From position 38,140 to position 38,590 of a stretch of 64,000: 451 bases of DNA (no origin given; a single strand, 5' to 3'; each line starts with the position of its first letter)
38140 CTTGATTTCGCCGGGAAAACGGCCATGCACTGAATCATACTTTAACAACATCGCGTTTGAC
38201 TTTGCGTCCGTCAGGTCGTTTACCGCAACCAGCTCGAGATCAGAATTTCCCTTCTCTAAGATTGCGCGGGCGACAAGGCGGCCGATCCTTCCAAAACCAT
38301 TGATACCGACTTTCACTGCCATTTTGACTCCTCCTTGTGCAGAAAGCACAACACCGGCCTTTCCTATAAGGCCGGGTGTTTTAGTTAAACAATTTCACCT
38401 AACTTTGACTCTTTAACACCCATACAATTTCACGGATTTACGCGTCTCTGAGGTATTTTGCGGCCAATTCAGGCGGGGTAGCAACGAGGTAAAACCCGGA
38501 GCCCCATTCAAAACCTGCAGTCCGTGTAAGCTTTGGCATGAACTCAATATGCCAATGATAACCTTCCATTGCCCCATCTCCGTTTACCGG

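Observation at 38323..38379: Conserved structured leader element shared by gap and gmhB with a compensatory base-pair change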

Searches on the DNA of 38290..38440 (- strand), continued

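Call 78: search_rna_families(sources=[L049, L053, L120, L110, L102, L015, L031, L141, L081, L092], threshold=gathering)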
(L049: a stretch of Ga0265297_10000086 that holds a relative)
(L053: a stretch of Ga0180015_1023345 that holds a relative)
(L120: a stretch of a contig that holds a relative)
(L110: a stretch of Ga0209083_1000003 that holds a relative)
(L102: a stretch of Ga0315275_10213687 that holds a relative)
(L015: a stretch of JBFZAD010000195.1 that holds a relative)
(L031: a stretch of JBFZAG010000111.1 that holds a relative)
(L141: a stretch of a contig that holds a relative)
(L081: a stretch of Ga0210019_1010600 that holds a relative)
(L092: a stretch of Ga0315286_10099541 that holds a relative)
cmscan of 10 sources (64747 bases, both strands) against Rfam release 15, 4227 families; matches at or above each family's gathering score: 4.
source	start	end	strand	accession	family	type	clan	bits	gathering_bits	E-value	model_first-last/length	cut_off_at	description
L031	1981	2053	+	RF00005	tRNA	Gene; tRNA;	CL00001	69.2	29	5.3e-13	1-71/71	no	tRNA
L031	1864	1945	+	RF00005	tRNA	Gene; tRNA;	CL00001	55.5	29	3.1e-09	1-71/71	no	tRNA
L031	1545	1617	+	RF00005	tRNA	Gene; tRNA;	CL00001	55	29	4.2e-09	1-71/71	no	tRNA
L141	2884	3012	+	RF01051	c-di-GMP-I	Cis-reg; riboswitch;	CL00126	42.2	35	7.1e-05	1-87/87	no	c-di-GMP-I riboswitch aptamer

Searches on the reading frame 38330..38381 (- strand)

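Call 51: list_cluster_members(proteins=[L035:1652-3553:-, L034:1876-2667:+, L041:84-1109:-, L043:2568-3044:+, L090:3945-5363:+, L149:185-493:-, L063:5335-7371:-, L075:2906-4087:-, L122:10023-11012:+, L084:4819-5781:+])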
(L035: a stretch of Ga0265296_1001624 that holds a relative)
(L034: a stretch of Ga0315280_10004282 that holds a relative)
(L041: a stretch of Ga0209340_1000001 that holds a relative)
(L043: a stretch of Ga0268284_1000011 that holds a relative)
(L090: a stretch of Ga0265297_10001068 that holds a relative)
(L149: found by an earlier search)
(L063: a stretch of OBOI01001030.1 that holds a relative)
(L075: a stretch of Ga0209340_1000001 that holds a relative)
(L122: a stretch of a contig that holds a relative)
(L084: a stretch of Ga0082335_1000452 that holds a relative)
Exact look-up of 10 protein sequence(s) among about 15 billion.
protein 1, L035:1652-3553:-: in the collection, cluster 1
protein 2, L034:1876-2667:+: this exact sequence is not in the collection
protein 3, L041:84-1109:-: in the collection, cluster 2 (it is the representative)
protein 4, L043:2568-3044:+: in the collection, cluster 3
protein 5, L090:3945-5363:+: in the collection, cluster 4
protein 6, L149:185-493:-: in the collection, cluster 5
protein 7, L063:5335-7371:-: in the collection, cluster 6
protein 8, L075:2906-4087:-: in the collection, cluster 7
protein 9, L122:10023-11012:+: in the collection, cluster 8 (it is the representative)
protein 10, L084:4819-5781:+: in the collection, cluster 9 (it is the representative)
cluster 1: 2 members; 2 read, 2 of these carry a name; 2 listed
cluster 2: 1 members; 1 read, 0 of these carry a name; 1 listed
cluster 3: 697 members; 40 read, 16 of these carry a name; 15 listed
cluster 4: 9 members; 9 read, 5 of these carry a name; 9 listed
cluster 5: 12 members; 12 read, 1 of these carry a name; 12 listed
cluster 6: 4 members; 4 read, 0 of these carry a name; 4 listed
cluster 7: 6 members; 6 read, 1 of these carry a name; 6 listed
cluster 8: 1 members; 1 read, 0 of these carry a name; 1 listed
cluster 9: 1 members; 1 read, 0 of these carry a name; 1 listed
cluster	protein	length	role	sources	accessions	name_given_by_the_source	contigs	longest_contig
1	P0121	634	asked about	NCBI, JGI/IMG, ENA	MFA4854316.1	MAG: molecular chaperone DnaK [Candidatus Omnitrophota bacterium]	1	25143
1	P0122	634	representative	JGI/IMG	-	molecular chaperone DnaK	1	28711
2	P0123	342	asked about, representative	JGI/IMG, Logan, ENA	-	-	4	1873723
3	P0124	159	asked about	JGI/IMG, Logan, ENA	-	-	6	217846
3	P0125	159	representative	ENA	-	-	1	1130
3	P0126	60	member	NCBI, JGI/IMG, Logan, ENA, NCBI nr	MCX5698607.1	MAG: ferredoxin [Candidatus Omnitrophica bacterium] | ferredoxin | ferredoxin [Candidatus Omnitrophota bacterium]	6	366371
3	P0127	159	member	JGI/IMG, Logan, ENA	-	bacterioferritin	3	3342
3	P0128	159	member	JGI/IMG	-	bacterioferritin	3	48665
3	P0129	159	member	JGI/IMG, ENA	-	bacterioferritin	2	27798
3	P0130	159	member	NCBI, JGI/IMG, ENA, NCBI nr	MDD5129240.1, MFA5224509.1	MAG: ferritin-like domain-containing protein [Candidatus Omnitrophica bacterium] | bacterioferritin | ferritin-like domain-containing protein [Candidatus Omnitrophota bacterium]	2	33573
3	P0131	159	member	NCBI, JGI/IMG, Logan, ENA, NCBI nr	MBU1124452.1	MAG: hypothetical protein KKC84_00320 [Candidatus Omnitrophica bacterium] | hypothetical protein [Candidatus Omnitrophota bacterium]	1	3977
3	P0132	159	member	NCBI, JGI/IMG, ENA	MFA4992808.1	MAG: ferritin-like domain-containing protein [Candidatus Omnitrophota bacterium]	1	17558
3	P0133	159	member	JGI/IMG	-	bacterioferritin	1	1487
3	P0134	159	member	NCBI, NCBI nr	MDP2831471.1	MAG: ferritin-like domain-containing protein [Candidatus Omnitrophota bacterium] | ferritin-like domain-containing protein [Candidatus Omnitrophota bacterium]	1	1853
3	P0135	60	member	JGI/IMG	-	ferredoxin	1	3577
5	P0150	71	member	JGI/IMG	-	large subunit ribosomal protein L21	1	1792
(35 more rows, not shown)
